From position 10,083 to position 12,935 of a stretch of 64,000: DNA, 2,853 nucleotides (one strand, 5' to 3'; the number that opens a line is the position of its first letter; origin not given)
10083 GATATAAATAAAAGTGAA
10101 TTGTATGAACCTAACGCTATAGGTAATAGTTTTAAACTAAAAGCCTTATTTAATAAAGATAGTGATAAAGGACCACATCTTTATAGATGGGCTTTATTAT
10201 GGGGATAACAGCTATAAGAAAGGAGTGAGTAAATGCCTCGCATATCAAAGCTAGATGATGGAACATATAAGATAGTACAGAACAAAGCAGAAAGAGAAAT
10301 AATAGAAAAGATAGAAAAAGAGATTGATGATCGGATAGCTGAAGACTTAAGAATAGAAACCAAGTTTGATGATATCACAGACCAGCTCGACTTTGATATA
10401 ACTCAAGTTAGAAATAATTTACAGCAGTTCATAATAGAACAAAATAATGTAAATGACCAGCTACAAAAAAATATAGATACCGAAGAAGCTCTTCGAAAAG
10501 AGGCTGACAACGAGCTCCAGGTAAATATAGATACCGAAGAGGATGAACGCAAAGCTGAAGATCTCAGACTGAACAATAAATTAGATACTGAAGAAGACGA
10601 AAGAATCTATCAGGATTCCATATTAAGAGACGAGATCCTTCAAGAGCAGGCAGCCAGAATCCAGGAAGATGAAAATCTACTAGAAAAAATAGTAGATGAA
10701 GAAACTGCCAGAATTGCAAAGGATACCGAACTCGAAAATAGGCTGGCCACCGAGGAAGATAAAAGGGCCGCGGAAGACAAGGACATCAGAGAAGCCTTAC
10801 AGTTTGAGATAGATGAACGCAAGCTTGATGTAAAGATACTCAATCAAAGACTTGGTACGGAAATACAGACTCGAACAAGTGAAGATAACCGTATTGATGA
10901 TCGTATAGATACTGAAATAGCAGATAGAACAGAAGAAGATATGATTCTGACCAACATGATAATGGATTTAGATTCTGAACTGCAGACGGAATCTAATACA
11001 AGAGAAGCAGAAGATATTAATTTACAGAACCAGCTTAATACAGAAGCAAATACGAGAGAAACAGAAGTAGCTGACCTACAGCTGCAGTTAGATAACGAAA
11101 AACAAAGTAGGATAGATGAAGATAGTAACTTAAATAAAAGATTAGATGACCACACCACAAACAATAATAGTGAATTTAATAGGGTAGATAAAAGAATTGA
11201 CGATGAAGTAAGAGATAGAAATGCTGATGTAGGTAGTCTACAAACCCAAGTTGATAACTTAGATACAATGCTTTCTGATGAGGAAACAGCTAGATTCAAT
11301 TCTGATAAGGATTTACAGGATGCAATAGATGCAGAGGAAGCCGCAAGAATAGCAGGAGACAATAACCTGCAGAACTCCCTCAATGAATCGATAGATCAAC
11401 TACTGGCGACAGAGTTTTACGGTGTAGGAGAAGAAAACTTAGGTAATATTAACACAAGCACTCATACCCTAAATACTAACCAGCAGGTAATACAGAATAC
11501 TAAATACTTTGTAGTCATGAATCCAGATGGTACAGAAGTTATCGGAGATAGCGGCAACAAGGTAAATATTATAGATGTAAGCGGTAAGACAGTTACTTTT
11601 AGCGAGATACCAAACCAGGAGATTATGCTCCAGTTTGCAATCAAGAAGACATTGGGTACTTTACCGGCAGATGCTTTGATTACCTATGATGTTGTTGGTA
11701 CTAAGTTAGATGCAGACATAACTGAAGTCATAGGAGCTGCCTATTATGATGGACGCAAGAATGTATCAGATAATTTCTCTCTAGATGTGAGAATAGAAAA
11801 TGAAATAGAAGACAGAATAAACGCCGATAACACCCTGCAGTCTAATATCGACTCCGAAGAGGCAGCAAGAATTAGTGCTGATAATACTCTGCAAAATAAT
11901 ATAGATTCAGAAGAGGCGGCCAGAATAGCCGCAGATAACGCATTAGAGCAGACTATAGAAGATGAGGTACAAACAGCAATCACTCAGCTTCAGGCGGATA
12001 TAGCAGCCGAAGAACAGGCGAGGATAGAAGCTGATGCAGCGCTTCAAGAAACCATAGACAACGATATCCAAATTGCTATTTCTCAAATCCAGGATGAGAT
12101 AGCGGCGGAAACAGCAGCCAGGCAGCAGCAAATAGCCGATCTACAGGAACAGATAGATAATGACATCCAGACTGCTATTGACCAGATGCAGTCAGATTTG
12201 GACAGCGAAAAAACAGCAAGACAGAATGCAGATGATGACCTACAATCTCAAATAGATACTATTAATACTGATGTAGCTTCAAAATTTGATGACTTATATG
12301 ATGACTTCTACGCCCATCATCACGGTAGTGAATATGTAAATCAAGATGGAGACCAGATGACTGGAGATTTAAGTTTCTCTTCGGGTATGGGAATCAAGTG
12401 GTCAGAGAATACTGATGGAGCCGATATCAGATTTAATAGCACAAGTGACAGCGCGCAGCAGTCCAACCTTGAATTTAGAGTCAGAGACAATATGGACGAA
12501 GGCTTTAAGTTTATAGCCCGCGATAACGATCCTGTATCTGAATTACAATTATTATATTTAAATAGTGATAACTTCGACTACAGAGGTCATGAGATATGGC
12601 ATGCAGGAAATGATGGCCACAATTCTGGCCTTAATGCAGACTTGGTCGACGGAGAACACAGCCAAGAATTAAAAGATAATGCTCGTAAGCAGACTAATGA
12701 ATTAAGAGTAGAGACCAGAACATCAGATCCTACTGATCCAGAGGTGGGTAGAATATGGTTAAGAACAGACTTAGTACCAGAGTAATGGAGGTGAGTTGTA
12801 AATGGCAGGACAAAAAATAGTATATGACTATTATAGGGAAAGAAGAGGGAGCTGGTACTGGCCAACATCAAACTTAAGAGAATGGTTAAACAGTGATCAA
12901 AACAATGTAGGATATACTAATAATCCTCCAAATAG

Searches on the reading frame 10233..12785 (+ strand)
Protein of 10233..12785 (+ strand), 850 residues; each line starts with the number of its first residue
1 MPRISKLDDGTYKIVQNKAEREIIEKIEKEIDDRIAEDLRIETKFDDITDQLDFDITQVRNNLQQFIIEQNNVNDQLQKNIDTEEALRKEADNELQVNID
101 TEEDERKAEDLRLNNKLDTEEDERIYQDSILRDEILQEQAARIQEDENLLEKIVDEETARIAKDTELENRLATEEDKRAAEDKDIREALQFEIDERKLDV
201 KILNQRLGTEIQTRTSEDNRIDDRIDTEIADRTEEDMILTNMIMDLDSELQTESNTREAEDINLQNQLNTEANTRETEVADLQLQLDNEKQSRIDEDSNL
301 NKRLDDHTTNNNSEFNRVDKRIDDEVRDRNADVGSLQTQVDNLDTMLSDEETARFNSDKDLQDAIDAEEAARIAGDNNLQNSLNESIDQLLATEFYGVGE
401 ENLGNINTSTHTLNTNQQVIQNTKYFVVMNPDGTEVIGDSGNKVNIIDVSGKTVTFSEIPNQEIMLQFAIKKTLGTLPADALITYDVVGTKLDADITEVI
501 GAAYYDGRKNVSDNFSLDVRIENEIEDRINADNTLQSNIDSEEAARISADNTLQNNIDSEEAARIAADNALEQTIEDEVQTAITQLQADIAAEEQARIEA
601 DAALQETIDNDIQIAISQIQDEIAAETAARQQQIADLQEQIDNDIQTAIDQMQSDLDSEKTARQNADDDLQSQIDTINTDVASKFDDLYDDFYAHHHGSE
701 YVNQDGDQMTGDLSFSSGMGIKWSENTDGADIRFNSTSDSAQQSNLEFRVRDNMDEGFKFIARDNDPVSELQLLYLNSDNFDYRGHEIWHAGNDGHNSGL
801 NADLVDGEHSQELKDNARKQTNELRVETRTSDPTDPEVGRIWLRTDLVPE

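Call 4: search_protein_families(library=pfam, proteins=[window:10233-12785:+], max_evalue=1)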
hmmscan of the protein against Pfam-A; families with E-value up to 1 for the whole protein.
window:10233-12785:+ (850 aa): 2 families
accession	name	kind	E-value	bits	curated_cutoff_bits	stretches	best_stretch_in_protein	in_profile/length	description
PF06705.16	SF-assemblin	-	5.1e-05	23.2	30.6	2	203-389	46-237/247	SF-assemblin/beta giardin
PF16700.10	SNCAIP_SNCA_bd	-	0.45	10.8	27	0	335-370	6-41/46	Synphilin-1 alpha-Synuclein-binding domain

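Call 5: search_protein_families(library=phrogs, proteins=[window:10233-12785:+], max_evalue=0.01)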
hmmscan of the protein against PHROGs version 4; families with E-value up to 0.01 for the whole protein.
window:10233-12785:+ (850 aa): 3 families
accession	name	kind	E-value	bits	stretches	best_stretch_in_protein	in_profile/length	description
phrog_19567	-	tail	8e-10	38.4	1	701-792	754-844/1379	tail fiber protein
phrog_25563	-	unknown function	0.00015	21.4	1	486-821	196-491/777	-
phrog_20472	-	unknown function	0.0046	17.3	1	719-795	27-102/366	-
